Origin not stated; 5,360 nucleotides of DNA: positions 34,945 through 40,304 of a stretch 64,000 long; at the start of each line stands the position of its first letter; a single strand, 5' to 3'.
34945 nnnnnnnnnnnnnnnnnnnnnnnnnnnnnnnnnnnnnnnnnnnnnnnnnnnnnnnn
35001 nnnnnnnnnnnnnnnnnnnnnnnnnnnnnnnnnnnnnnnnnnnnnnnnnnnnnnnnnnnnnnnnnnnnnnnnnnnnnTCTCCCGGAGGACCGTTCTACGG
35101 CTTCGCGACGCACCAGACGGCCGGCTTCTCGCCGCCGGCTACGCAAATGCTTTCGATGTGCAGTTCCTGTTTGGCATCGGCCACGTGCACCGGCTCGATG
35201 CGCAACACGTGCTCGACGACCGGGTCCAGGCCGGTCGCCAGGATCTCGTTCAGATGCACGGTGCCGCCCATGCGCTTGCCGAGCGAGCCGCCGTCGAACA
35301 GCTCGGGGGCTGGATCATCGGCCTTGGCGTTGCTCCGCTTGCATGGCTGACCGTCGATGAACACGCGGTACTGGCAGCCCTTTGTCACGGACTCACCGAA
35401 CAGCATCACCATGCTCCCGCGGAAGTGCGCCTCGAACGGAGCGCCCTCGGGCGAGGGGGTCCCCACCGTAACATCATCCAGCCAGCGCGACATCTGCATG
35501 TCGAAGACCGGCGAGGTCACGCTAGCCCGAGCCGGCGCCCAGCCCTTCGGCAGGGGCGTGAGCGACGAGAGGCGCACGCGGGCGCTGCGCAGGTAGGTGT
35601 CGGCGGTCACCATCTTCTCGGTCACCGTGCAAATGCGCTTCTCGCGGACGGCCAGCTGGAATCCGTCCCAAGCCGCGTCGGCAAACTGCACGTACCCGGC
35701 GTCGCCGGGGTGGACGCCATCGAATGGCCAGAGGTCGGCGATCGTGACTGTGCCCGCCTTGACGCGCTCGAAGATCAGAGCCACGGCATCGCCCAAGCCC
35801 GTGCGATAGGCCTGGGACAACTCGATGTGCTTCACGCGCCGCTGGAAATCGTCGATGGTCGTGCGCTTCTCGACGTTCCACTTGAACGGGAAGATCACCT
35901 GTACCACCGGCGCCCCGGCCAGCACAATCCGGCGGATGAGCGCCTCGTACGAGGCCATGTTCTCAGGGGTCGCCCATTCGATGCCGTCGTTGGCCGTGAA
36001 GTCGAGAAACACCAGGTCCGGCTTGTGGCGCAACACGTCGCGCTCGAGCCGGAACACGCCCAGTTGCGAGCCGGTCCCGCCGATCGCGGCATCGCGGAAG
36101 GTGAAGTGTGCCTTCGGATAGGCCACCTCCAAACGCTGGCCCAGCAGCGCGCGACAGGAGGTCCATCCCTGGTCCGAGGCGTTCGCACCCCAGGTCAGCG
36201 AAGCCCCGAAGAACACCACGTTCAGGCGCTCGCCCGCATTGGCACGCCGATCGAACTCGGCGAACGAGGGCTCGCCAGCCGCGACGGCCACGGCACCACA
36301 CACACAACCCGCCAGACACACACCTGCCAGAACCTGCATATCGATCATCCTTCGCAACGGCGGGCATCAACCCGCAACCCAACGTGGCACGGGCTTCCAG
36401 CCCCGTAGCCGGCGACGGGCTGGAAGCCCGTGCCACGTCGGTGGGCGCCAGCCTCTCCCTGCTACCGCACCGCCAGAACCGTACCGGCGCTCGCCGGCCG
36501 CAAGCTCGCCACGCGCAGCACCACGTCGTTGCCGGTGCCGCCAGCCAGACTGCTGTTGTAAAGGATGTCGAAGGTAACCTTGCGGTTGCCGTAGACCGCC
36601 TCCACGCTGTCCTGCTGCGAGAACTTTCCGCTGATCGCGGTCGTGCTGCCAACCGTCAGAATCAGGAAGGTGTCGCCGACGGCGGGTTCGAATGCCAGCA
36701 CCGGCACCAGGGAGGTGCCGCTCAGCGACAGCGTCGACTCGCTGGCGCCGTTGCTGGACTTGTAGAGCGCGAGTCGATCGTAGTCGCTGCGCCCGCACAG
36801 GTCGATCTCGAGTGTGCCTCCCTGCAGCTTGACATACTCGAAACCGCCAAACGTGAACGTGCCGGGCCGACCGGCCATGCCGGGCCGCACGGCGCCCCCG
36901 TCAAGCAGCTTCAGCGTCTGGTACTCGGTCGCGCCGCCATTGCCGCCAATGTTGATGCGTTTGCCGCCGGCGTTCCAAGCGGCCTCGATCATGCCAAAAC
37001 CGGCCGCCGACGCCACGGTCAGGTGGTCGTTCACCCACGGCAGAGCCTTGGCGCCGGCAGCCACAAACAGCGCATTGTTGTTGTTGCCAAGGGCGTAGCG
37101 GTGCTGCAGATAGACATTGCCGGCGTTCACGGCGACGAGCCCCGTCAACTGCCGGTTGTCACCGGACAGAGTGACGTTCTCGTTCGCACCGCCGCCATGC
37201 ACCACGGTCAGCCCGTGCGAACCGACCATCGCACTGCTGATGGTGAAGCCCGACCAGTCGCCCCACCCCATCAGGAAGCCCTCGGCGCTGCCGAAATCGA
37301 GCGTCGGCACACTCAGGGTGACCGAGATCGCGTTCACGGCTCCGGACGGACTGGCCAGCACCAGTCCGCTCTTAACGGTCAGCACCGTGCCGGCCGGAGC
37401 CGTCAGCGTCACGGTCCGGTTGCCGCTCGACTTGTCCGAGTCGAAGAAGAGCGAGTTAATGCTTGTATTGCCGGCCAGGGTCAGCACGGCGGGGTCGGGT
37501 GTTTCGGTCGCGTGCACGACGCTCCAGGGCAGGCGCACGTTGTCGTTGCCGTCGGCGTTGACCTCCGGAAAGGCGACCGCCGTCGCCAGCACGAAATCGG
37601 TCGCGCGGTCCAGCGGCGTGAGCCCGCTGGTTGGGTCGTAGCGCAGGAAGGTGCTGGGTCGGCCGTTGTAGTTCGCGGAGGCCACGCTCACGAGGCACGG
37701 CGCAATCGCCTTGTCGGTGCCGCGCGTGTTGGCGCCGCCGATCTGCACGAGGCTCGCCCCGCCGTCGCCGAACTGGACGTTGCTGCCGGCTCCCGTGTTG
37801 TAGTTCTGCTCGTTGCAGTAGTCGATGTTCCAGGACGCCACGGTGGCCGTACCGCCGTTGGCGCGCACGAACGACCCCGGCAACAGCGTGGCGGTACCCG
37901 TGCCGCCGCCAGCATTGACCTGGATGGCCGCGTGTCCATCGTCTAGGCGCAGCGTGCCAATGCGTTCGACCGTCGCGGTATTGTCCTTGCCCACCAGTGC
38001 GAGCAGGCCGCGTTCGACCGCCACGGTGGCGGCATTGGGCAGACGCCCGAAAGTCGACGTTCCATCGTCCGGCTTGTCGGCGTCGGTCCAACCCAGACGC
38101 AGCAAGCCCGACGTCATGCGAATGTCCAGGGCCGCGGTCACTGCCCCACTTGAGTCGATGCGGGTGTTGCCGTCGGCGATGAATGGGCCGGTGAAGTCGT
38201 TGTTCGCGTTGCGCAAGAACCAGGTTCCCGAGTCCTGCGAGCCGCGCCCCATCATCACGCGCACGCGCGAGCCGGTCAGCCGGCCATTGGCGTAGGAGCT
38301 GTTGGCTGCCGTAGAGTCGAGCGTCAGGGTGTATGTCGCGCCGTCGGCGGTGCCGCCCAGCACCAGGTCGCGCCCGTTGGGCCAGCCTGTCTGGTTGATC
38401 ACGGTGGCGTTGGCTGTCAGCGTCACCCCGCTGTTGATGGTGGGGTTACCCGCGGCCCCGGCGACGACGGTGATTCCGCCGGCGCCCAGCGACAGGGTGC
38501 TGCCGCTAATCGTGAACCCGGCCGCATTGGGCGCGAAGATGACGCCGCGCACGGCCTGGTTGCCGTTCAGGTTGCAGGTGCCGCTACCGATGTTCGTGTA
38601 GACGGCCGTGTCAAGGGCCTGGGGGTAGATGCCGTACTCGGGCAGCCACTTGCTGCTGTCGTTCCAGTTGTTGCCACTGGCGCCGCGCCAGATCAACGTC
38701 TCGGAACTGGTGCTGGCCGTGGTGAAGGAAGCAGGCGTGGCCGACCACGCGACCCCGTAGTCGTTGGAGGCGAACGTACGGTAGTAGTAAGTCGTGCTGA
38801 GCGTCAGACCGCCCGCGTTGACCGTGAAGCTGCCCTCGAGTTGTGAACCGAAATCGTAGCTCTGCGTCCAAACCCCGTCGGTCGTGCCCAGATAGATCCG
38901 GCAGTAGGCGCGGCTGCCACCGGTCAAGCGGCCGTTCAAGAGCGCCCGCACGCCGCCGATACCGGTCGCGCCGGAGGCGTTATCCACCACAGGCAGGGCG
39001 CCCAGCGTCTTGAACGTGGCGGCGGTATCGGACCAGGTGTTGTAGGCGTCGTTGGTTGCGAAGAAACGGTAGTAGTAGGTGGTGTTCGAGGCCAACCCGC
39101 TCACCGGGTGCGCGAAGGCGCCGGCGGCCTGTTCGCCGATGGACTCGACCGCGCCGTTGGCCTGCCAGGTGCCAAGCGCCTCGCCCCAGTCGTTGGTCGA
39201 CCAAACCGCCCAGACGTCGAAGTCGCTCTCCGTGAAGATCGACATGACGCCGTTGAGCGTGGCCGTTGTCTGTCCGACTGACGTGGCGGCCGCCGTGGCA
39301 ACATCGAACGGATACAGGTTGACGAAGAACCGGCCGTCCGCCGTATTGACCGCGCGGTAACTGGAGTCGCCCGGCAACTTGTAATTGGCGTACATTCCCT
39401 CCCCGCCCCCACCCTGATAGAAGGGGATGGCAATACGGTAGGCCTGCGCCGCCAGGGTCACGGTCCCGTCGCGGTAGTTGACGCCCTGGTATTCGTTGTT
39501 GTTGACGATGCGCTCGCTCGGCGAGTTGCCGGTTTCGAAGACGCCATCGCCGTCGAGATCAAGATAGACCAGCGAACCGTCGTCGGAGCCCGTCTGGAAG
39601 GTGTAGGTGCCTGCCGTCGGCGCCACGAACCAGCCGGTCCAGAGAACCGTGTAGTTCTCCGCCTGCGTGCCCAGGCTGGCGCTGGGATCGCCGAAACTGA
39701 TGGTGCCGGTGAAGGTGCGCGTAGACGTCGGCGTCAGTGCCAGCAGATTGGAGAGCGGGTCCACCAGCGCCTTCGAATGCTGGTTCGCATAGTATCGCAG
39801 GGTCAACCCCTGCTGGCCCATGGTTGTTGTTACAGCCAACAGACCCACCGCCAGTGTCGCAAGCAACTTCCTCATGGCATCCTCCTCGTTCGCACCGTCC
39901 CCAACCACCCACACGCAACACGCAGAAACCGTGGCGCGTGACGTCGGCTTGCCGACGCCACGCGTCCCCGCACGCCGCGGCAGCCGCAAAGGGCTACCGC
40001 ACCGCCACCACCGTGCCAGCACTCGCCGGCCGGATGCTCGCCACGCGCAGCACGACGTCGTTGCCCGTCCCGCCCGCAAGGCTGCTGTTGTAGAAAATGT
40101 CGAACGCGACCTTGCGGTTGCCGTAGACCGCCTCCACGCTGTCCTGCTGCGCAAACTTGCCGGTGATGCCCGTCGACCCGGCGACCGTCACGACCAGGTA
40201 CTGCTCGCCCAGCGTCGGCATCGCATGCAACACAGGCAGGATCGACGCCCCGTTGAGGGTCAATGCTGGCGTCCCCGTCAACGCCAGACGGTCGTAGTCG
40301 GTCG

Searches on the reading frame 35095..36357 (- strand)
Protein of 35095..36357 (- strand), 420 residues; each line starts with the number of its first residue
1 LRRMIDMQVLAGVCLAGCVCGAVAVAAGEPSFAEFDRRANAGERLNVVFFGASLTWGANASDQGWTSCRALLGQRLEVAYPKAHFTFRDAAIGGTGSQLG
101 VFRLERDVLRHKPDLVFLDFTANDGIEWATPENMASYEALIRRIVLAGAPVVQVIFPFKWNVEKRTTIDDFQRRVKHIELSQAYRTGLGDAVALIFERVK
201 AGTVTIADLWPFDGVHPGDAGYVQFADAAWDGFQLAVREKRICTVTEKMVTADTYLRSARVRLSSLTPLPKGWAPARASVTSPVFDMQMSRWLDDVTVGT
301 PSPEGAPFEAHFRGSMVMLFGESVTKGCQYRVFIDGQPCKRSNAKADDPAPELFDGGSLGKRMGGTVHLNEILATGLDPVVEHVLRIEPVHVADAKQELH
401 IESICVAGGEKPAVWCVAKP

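Call 13: search_protein_families(library=pfam, proteins=[window:35095-36357:-], max_evalue=0.001)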
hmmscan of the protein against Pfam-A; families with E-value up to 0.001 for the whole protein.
window:35095-36357:- (420 aa): 2 families
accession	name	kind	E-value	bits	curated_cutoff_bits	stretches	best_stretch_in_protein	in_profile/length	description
PF13472.12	Lipase_GDSL_2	-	7e-18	66.2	32.9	1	49-222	1-176/178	GDSL-like Lipase/Acylhydrolase family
PF00657.28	Lipase_GDSL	-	3.8e-09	37.4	23.6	1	47-228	1-207/208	GDSL-like Lipase/Acylhydrolase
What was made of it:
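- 35095..36357 (-): SGNH/GDSL esterase, 420 aa, with an N-terminal hydrophobic segment containing LAGC (a possible lipobox). It lies upstream of B. Pfam Lipase_GDSL_2, E 7e-18 (call 13).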

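Call 74: search_protein_families(library=ncbifam, proteins=[window:35095-36357:-], max_evalue=0.01)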
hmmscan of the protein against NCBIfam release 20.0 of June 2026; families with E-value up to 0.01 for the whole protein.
window:35095-36357:- (420 aa): 1 family
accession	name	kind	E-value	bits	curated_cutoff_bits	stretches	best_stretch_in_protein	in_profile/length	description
NF007819.1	PRK10528.1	equivalog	0.00077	19.2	270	1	38-149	24-130/210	multifunctional acyl-CoA thioesterase I/protease I/lysophospholipase L1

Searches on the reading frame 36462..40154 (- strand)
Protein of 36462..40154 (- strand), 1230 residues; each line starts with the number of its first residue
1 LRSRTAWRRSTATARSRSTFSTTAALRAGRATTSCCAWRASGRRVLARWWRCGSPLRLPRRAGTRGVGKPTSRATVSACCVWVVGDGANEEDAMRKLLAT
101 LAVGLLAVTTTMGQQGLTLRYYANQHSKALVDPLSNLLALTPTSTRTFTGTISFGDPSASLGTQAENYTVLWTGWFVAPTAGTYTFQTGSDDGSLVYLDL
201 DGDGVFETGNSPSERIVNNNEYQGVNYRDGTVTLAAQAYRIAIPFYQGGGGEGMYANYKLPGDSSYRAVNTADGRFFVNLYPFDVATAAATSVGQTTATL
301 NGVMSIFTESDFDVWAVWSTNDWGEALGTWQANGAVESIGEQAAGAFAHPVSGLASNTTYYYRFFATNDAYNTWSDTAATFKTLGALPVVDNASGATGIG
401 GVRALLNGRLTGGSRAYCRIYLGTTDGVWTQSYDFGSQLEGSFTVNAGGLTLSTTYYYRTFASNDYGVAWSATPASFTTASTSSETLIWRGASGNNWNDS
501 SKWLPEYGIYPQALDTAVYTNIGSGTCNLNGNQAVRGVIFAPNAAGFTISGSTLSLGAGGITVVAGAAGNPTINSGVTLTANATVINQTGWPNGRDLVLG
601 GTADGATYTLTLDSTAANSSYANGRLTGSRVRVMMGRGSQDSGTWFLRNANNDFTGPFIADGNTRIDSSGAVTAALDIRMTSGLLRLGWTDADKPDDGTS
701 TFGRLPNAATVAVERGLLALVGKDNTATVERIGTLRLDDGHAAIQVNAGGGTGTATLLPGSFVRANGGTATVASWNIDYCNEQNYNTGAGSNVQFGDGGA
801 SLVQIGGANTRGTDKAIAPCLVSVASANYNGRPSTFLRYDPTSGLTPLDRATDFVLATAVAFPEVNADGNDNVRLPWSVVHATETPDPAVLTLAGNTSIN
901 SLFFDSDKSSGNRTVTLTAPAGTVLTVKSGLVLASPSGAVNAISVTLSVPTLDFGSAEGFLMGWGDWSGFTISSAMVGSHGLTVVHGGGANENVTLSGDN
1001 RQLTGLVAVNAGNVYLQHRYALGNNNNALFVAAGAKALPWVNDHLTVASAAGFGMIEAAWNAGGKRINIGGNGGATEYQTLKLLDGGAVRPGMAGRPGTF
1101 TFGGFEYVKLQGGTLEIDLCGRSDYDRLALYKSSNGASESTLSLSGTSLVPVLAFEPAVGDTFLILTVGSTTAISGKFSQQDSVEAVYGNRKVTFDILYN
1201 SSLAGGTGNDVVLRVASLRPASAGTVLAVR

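Call 13: search_protein_families(library=pfam, proteins=[window:36462-40154:-], max_evalue=0.001)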
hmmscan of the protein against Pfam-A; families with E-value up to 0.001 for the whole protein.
window:36462-40154:- (1230 aa): 4 families
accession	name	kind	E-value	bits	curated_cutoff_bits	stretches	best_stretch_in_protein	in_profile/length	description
PF07691.17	PA14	-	2.6e-09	37.5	24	1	114-261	2-136/147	PA14 domain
PF10528.15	GLEYA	-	3.8e-05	24.4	26.2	1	168-253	1-84/91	GLEYA domain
PF16656.11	Pur_ac_phosph_N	-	5.4e-05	24.1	30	0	350-382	64-92/93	Purple acid Phosphatase, N-terminal domain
PF16655.11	PhoD_N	-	0.00088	20.2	30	0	345-371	57-78/90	PhoD-like phosphatase, N-terminal domain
